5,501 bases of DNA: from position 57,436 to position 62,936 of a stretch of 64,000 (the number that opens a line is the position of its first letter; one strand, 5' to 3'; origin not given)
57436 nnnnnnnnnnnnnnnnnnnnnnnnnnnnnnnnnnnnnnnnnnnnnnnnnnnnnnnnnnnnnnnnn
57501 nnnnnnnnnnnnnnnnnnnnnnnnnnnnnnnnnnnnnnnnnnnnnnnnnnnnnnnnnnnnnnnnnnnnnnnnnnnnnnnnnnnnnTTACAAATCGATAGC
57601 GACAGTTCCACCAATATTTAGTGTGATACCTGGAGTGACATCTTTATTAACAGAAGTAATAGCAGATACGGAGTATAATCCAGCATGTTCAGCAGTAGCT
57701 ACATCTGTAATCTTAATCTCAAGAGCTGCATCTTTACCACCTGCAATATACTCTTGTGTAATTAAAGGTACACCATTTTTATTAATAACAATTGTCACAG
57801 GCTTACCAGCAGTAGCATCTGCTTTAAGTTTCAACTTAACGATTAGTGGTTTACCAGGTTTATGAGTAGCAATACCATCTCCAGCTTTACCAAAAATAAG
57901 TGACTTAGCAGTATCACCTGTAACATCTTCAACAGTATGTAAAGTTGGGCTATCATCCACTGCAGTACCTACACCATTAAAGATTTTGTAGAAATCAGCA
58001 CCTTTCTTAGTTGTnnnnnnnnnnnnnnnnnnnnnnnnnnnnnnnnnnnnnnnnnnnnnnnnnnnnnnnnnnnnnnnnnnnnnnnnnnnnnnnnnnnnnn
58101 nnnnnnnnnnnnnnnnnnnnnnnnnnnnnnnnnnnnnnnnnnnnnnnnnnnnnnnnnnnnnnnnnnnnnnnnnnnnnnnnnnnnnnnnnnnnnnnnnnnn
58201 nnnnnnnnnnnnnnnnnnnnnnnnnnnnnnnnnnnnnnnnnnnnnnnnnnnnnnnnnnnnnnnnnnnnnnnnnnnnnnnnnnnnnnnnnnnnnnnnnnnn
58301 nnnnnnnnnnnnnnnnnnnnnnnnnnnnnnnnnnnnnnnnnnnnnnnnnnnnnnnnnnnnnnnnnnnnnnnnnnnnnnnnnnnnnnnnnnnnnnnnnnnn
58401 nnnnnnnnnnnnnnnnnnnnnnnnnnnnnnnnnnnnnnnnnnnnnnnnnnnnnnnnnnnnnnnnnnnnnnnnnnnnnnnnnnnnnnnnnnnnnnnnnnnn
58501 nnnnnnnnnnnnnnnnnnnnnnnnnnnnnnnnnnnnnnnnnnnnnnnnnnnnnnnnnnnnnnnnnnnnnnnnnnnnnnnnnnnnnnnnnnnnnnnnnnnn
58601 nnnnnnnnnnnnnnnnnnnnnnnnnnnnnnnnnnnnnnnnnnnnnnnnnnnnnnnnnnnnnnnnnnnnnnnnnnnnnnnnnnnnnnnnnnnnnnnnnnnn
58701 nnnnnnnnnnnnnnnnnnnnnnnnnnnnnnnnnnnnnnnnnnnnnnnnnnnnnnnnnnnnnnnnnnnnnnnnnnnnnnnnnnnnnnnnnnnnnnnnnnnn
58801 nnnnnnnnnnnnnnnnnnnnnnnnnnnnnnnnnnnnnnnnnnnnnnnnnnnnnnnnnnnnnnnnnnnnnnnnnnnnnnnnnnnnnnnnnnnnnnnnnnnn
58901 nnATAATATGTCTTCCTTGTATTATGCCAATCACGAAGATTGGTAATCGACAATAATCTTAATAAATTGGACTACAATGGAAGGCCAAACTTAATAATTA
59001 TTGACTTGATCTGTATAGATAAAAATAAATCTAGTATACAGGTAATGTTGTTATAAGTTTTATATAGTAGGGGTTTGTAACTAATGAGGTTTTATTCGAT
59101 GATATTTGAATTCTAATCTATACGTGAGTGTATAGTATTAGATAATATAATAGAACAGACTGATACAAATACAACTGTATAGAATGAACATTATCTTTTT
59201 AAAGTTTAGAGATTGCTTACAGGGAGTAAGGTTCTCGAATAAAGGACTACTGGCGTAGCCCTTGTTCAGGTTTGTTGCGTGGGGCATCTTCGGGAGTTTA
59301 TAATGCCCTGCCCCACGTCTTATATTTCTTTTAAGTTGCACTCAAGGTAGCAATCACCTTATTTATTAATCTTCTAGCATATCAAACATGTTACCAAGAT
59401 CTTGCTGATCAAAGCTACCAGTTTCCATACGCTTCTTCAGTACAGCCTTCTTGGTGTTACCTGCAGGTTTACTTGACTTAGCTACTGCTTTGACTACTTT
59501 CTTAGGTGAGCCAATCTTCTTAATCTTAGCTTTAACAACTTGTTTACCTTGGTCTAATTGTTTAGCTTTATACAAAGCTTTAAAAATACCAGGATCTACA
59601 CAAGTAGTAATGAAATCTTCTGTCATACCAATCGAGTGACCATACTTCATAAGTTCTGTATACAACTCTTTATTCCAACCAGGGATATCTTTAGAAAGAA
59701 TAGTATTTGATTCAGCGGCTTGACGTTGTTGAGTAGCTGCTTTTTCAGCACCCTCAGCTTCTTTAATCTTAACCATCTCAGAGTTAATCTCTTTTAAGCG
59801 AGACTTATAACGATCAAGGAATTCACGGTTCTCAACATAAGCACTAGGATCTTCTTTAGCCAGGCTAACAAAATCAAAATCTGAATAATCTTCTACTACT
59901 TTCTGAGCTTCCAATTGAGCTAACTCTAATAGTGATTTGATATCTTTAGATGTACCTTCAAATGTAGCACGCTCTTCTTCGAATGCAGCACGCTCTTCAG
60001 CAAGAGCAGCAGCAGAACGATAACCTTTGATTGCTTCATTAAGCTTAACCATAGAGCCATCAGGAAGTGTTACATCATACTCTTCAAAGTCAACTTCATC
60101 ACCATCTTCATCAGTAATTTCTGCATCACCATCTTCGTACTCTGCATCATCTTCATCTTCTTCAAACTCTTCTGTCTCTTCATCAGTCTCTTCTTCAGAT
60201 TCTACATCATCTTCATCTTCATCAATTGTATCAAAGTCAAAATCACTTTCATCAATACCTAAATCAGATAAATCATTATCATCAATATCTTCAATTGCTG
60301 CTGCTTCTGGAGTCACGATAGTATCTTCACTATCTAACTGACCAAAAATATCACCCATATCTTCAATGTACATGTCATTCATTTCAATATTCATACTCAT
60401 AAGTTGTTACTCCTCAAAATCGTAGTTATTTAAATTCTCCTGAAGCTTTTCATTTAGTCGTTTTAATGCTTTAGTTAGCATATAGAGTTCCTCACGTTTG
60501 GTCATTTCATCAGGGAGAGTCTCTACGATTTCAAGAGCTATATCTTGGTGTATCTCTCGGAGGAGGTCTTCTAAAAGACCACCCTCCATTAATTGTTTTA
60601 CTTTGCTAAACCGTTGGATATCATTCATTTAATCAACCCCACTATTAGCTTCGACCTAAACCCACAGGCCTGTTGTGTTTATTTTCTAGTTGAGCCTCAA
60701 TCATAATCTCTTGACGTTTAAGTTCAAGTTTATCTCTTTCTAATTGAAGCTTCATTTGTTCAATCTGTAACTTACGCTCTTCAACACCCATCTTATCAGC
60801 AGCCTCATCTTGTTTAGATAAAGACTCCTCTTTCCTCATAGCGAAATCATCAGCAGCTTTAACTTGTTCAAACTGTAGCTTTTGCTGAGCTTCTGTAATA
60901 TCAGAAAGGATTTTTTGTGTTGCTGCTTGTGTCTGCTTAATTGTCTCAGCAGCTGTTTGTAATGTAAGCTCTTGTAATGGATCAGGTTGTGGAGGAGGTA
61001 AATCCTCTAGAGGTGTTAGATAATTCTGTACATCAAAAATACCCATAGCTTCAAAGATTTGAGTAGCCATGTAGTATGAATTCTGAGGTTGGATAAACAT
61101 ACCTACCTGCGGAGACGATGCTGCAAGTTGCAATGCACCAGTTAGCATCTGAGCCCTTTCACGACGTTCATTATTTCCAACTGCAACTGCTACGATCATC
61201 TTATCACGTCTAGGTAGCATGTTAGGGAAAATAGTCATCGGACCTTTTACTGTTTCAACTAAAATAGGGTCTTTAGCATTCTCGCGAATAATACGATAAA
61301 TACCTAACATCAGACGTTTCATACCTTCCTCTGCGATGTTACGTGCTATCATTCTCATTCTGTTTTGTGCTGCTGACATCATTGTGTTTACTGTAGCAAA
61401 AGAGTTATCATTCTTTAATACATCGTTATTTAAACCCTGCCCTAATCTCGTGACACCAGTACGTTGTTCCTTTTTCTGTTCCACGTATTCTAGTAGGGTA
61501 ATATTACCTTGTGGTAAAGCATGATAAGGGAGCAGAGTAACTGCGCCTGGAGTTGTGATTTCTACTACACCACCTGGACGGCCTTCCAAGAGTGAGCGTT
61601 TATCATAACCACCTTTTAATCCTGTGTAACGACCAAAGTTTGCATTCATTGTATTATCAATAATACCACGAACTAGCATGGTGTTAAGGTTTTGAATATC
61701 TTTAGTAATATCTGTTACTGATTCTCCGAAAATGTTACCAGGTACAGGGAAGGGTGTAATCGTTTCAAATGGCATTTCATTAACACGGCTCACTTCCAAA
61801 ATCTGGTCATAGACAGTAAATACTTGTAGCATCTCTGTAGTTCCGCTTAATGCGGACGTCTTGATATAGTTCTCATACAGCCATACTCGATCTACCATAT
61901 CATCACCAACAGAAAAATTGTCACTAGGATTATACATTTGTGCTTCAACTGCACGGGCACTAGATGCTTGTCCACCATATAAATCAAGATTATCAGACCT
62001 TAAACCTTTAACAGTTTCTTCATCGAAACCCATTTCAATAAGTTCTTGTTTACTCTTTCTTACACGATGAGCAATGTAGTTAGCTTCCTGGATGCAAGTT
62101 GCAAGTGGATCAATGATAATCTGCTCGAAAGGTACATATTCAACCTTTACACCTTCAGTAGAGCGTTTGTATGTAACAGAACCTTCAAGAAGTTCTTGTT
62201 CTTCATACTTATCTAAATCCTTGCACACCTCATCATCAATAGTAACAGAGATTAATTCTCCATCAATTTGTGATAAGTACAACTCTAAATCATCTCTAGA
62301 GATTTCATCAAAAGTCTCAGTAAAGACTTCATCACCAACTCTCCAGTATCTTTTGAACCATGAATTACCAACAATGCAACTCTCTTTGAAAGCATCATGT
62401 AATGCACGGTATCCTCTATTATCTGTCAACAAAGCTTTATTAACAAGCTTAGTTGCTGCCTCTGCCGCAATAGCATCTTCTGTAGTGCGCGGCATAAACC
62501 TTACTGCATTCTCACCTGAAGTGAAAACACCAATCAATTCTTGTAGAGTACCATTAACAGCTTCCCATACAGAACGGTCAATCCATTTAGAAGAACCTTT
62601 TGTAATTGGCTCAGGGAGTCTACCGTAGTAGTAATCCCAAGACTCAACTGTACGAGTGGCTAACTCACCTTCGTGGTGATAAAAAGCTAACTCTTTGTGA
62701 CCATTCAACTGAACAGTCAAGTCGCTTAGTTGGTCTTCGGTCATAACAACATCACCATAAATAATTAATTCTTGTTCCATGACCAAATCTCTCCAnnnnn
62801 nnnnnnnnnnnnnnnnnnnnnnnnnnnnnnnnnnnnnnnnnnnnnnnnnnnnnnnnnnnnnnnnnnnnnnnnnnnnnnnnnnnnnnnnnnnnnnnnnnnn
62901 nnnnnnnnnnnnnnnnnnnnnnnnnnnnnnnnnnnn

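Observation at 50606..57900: Six MCP paralogues each carry a different in-frame Ig-like C-terminal domain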

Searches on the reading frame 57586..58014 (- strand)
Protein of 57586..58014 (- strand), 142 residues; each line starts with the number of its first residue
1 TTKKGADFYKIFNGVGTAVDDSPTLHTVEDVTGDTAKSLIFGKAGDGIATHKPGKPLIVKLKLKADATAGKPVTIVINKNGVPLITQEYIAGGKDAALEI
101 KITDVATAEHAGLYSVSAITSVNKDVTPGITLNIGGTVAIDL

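Call 15: search_protein_families(library=pfam, proteins=[window:57586-58014:-], max_evalue=10)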
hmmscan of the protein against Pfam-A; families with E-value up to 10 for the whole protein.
window:57586-58014:- (142 aa): 0 families

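Call 16: search_protein_families(library=phrogs, proteins=[window:57586-58014:-], max_evalue=1)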
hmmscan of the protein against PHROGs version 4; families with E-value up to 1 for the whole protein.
window:57586-58014:- (142 aa): 2 families
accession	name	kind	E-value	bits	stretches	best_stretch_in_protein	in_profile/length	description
phrog_2377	-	connector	0.11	13.3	0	77-107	90-121/184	head-tail adaptor Ad1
phrog_3094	-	unknown function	0.26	11.6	1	57-129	116-189/407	-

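Call 31: search_protein_representatives(alignment_id=A2)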
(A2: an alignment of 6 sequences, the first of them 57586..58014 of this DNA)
Query: 6 sequences, 145 profile positions. Proteins with E-value up to 0.001 (for the whole library): 28; up to 1e-10: 6; up to 1e-30: 1. The best 28 are listed.
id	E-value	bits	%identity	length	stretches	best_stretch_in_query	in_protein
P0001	4.4e-48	179.5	-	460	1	1-145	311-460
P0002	4.0e-30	121.3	-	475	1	40-145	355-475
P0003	3.3e-14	69.6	-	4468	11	78-130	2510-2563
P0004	2.8e-12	63.4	-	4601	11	85-130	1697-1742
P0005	5.3e-11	59.2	-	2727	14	83-131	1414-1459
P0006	8.9e-11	58.5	-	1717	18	99-143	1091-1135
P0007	1.8e-09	54.3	-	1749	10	98-139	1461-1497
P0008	2.2e-09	54.0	-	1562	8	41-122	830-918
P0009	1.0e-08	51.9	-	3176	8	44-134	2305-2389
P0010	1.3e-06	45.0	-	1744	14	85-138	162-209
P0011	1.7e-06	44.6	-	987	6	93-143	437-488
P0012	3.3e-06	43.7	-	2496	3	66-125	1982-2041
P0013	4.0e-06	43.4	-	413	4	80-129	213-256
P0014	2.7e-05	40.7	-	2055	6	37-135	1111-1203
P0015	3.5e-05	40.4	-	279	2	81-137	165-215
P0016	8.3e-05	39.2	-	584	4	57-143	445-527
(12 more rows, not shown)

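Call 32: search_protein_families(library=pfam, proteins=[P0006, P0008, P0013, P0015, P0016, P0011, P0007], max_evalue=0.001)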
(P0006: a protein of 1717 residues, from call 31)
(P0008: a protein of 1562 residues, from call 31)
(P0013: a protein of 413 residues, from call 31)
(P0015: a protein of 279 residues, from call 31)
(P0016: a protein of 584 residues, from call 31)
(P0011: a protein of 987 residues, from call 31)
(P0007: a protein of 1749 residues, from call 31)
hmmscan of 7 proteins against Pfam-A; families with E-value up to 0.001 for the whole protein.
P0006 (1717 aa): 20 families
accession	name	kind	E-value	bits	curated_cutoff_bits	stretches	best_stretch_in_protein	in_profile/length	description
PF16403.11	Bact_surface_Ig-like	-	0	1271.9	27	19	1301-1371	3-71/71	Bacterial surface protein, Ig-like domain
PF07523.18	Big_3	-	2.5e-111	364.5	21.2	17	1304-1366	3-67/68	Bacterial Ig-like domain (group 3)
PF02494.22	HYR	-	1e-44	151.2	21.7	0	1451-1527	2-81/81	HYR domain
PF23237.1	HYR_4C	-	1.9e-33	114.9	27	0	1477-1527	23-73/73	HYR-like domain with 4 cysteines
PF15418.12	DUF4625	-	9.4e-28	97.5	27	0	1423-1447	104-128/131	Domain of unknown function (DUF4625)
PF03639.19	Glyco_hydro_81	-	5e-26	92.1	25.6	0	33-99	194-262/323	Glycosyl hydrolase family 81 N-terminal domain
PF12245.14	Big_3_2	-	3e-22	79.5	23.3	0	1268-1295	94-121/122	Bacterial Ig-like domain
PF19077.6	Big_13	-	2.3e-20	73.4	27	0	1422-1451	72-101/102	Bacterial Ig-like domain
PF05345.18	He_PIG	-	5.6e-20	72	24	0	150-187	58-95/96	Putative Ig domain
PF13750.12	Big_3_3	-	9.1e-17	61.6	27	0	1184-1261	9-88/157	Bacterial Ig-like domain (group 3)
PF17900.6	Peptidase_M1_N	-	9.5e-16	58.9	25.8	0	65-97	83-115/186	Peptidase M1 N-terminal domain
PF08428.16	Rib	-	4.6e-15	56.5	27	0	121-188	10-75/76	Rib domain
PF17963.7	Big_9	-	1.3e-14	55.3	23.6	0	1312-1366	32-85/89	Bacterial Ig domain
PF19671.4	DUF6174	-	4.5e-14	53.2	23.8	0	1186-1239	11-63/122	Family of unknown function (DUF6174)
PF05202.17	Flp_C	-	1.8e-12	47.6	25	0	282-335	179-232/254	Recombinase Flp protein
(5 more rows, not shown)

P0008 (1562 aa): 18 families
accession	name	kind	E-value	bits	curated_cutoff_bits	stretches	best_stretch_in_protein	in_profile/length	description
PF07679.22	I-set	-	3.9e-192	623.4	23.7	16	758-830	3-76/90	Immunoglobulin I-set domain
PF13927.12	Ig_3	-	4.6e-146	476.1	30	14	762-829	8-76/78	Immunoglobulin domain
PF00047.31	ig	-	5.5e-100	328.3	21.8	11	764-829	2-70/81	Immunoglobulin domain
PF13895.12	Ig_2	-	1.2e-99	327.1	27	10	1304-1381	7-77/79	Immunoglobulin domain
PF07686.23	V-set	-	1.2e-41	141.7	26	0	1506-1552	48-96/109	Immunoglobulin V-set domain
PF16706.11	Izumo-Ig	-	4.6e-36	123.1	26.7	0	763-832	1-71/88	Izumo-like Immunoglobulin domain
PF16680.11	Ig_4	-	1.5e-33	115.6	30.1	2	1312-1384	2-63/71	T-cell surface glycoprotein CD3 delta chain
PF18452.7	Ig_6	-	9e-32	110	25.5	0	488-553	24-92/128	Immunoglobulin domain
PF08204.17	V-set_CD47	-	2e-24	85.9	21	0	580-657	20-100/111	CD47 immunoglobulin-like domain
PF06832.18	BiPBP_C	-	4.3e-16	59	26.8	0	1308-1343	30-65/90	Penicillin-Binding Protein C-terminus Family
PF19081.6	Ig_7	-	1.3e-13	51.5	27.3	0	762-805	7-53/84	Ig-like domain CHU_C associated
PF00041.27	fn3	-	4.9e-12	46.3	25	1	190-273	2-76/84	Fibronectin type III domain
PF07654.21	C1-set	-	5.7e-11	43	21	0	765-828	9-80/86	Immunoglobulin C1-set domain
PF07464.16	ApoLp-III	-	4.6e-09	37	36.3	0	940-970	87-117/146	Apolipophorin-III precursor (apoLp-III)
PF16177.11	ACAS_N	-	2.9e-08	33.8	27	0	778-794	34-49/55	Acetyl-coenzyme A synthetase N-terminus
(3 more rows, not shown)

P0013 (413 aa): 12 families
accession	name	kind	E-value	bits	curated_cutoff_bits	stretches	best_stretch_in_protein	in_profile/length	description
PF13927.12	Ig_3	-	2.1e-33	115.1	30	4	9-76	2-76/78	Immunoglobulin domain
PF13895.12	Ig_2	-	1.5e-30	105.7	27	4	9-89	2-78/79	Immunoglobulin domain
PF00047.31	ig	-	2.1e-22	79.6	21.8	2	104-162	3-69/81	Immunoglobulin domain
PF16681.11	Ig_5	-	8.6e-15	55.4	27.3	0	285-351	7-69/82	Ig-like domain on T-cell surface glycoprotein CD3 epsilon chain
PF16680.11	Ig_4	-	2e-13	51.1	30.1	0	286-351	2-60/71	T-cell surface glycoprotein CD3 delta chain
PF07686.23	V-set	-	4.9e-11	43.2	26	0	307-340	59-94/109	Immunoglobulin V-set domain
PF02440.21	Adeno_E3_CR1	-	3e-06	27.3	26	0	54-90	57-92/95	Adenovirus E3 region protein CR1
PF18452.7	Ig_6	-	3.8e-05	24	25.5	0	238-270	78-112/128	Immunoglobulin domain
PF07679.22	I-set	-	0.00039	20.9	23.7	0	137-162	49-74/90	Immunoglobulin I-set domain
PF00815.25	Histidinol_dh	-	0.00039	20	27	0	251-287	301-337/411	Histidinol dehydrogenase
PF15910.11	V-set_2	-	0.00075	20.2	28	0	46-76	59-89/112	ICOS V-set domain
PF10989.13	DUF2808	-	0.00086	19.8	25.3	0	10-29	90-109/146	Protein of unknown function (DUF2808)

P0015 (279 aa): 7 families
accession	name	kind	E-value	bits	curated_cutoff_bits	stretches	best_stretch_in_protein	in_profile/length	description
PF13895.12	Ig_2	-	8.3e-24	84.1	27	2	49-131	2-79/79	Immunoglobulin domain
PF13927.12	Ig_3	-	2.4e-22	79.7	30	2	136-205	1-78/78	Immunoglobulin domain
PF07679.22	I-set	-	3.6e-14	53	23.7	1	144-213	11-85/90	Immunoglobulin I-set domain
PF07686.23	V-set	-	2.3e-10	41.1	26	0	4-43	71-108/109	Immunoglobulin V-set domain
PF00047.31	ig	-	2.8e-08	34.4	21.8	0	143-210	3-77/81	Immunoglobulin domain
PF08205.18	C2-set_2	-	5.4e-06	26.8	21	0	137-179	1-47/89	CD80-like C2-set immunoglobulin domain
PF17736.7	Ig_C17orf99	-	5e-05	23.7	26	0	183-213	55-86/95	C17orf99 Ig domain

P0016 (584 aa): 20 families
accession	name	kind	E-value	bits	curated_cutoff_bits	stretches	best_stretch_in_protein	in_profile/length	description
PF07679.22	I-set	-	6.5e-40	135.5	23.7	4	349-428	2-90/90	Immunoglobulin I-set domain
PF13927.12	Ig_3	-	1.3e-36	125.3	30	4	165-229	3-77/78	Immunoglobulin domain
PF13895.12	Ig_2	-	9.1e-18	64.7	27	1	165-244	3-79/79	Immunoglobulin domain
PF00047.31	ig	-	1.7e-17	63.9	21.8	0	172-236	2-78/81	Immunoglobulin domain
PF06832.18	BiPBP_C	-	2.6e-15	56.5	26.8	1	178-236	30-86/90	Penicillin-Binding Protein C-terminus Family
PF07686.23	V-set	-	1.3e-13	51.5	26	0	490-527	72-108/109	Immunoglobulin V-set domain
PF00801.26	PKD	-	2.7e-13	50.1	23.5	1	450-527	8-80/80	PKD domain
PF19081.6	Ig_7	-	6.8e-13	49.2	27.3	0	172-231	9-67/84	Ig-like domain CHU_C associated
PF22352.2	K319L-like_PKD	-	7.1e-10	39.2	27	0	464-527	22-84/84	K319L-like, PKD domain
PF24518.1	Ig_CD22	-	6.5e-09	36.6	27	0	298-338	79-120/121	B-cell receptor CD22-like, first Ig-like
PF13473.12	Cupredoxin_1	-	5.7e-07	30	27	0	431-508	30-90/104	Cupredoxin-like domain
PF18911.6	PKD_4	-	4e-06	27.2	27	0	355-427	10-84/85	PKD domain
PF13670.12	PepSY_2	-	1.4e-05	25.4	24.3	0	378-423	26-71/83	Peptidase propeptide and YPEB domain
PF24680.1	SH3_Hsr9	-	1.6e-05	25.1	27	0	428-477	59-106/116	Hsr-9 Tudor domain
PF13860.13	FlgD_ig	-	3.2e-05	24.2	27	0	393-423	10-39/79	FlgD Ig-like domain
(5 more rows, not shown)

P0011 (987 aa): 16 families
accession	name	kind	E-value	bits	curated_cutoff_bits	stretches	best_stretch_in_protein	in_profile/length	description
PF13927.12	Ig_3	-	2.9e-72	239.6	30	6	490-557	1-78/78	Immunoglobulin domain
PF07679.22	I-set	-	1.1e-55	186.1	23.7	6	577-657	1-90/90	Immunoglobulin I-set domain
PF13895.12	Ig_2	-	1.4e-54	182.6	27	5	321-401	2-79/79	Immunoglobulin domain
PF00047.31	ig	-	1.6e-36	124.9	21.8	4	414-478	2-78/81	Immunoglobulin domain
PF16681.11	Ig_5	-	1.4e-26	93.2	27.3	0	173-216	16-60/82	Ig-like domain on T-cell surface glycoprotein CD3 epsilon chain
PF07686.23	V-set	-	8.7e-14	52.1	26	0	623-657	74-108/109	Immunoglobulin V-set domain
PF16706.11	Izumo-Ig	-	2.8e-08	34.1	26.7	0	525-574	38-83/88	Izumo-like Immunoglobulin domain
PF06280.18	fn3_5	-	1.2e-07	32.8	27.6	0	108-176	12-82/112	Fn3-like domain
PF16680.11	Ig_4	-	1.6e-07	32.2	30.1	0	174-225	10-58/71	T-cell surface glycoprotein CD3 delta chain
PF06832.18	BiPBP_C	-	4.8e-07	30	26.8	0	595-650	34-87/90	Penicillin-Binding Protein C-terminus Family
PF19081.6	Ig_7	-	1.1e-06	29.2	27.3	0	585-657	9-82/84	Ig-like domain CHU_C associated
PF25401.1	PH_27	-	3.3e-06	27.8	27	0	488-525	54-91/110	Kinetoplastid PH-like domain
PF19487.4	DUF6023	-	4.1e-06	27.2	26.8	0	113-177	74-138/150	Family of unknown function (DUF6023)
PF11465.14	Receptor_2B4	-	8e-06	26.5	21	0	456-484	76-104/108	Natural killer cell receptor 2B4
PF22543.2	Rieske_4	-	0.00045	20.9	28.4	0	242-271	69-98/119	Soluble Rieske-type ferredoxin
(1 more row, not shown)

P0007 (1749 aa): 9 families
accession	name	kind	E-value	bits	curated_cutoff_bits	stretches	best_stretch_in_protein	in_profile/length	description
PF13927.12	Ig_3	-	1.9e-117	384.4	30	11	994-1062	1-78/78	Immunoglobulin domain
PF07679.22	I-set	-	3.1e-106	348.1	23.7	11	1250-1331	1-90/90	Immunoglobulin I-set domain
PF13895.12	Ig_2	-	4.2e-91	299.7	27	10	1424-1501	4-79/79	Immunoglobulin domain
PF00801.26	PKD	-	4.7e-39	132.7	23.5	1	399-467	6-74/80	PKD domain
PF00047.31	ig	-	9.3e-18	64.8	21.8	0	1258-1322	2-77/81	Immunoglobulin domain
PF18911.6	PKD_4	-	9.2e-11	42.1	27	1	390-467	1-77/85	PKD domain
PF07686.23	V-set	-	5.9e-10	39.7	26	0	1594-1626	1-36/109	Immunoglobulin V-set domain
PF13620.12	CarboxypepD_reg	-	1.2e-05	26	32.3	1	482-554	2-79/82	Carboxypeptidase regulatory-like domain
PF08622.16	Svf1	-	0.00022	21.7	25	0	1127-1162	5-39/163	Svf1-like N-terminal lipocalin domain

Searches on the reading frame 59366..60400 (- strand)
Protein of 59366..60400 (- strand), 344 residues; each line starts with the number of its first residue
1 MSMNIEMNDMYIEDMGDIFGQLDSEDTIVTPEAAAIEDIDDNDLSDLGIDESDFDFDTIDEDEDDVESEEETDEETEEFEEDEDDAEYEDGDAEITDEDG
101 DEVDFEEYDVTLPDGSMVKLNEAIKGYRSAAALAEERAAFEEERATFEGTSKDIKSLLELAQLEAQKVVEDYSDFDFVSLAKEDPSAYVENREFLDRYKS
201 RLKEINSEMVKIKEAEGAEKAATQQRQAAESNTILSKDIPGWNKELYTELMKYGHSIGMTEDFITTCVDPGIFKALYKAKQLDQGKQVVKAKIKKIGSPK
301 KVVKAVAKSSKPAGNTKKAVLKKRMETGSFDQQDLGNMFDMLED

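Call 70: search_protein_families(library=pfam, proteins=[window:59366-60400:-], max_evalue=0.001)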
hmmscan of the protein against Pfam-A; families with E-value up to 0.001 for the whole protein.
window:59366-60400:- (344 aa): 0 families

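Call 71: search_protein_families(library=phrogs, proteins=[window:59366-60400:-], max_evalue=0.00001)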
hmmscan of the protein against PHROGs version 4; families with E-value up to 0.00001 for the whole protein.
window:59366-60400:- (344 aa): 2 families
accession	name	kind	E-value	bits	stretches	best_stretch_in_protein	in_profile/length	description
phrog_9013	-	head and packaging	6.3e-93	313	1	29-344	54-365/365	head scaffolding protein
phrog_3927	-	head and packaging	8.7e-30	105.4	1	39-319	10-319/342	head scaffolding protein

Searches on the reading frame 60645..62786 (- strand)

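Call 70: search_protein_families(library=pfam, proteins=[window:60645-62786:-], max_evalue=0.001)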
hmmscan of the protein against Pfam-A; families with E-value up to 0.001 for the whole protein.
window:60645-62786:- (713 aa): 1 family
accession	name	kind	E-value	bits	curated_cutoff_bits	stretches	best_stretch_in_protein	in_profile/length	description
PF23899.1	SU10_portal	-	2.1e-159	532.2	30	1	37-612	15-585/593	Phage SU10 portal protein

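Call 71: search_protein_families(library=phrogs, proteins=[window:60645-62786:-], max_evalue=0.00001)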
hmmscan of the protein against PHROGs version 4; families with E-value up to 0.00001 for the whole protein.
window:60645-62786:- (713 aa): 3 families
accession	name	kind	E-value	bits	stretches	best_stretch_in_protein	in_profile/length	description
phrog_1216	-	head and packaging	4.1e-157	525.7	1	15-702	8-700/714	portal protein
phrog_332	-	connector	2.3e-16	60.3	1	65-627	57-542/560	head-tail adaptor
phrog_156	-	head and packaging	1.2e-11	44.8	1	48-184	35-161/681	portal protein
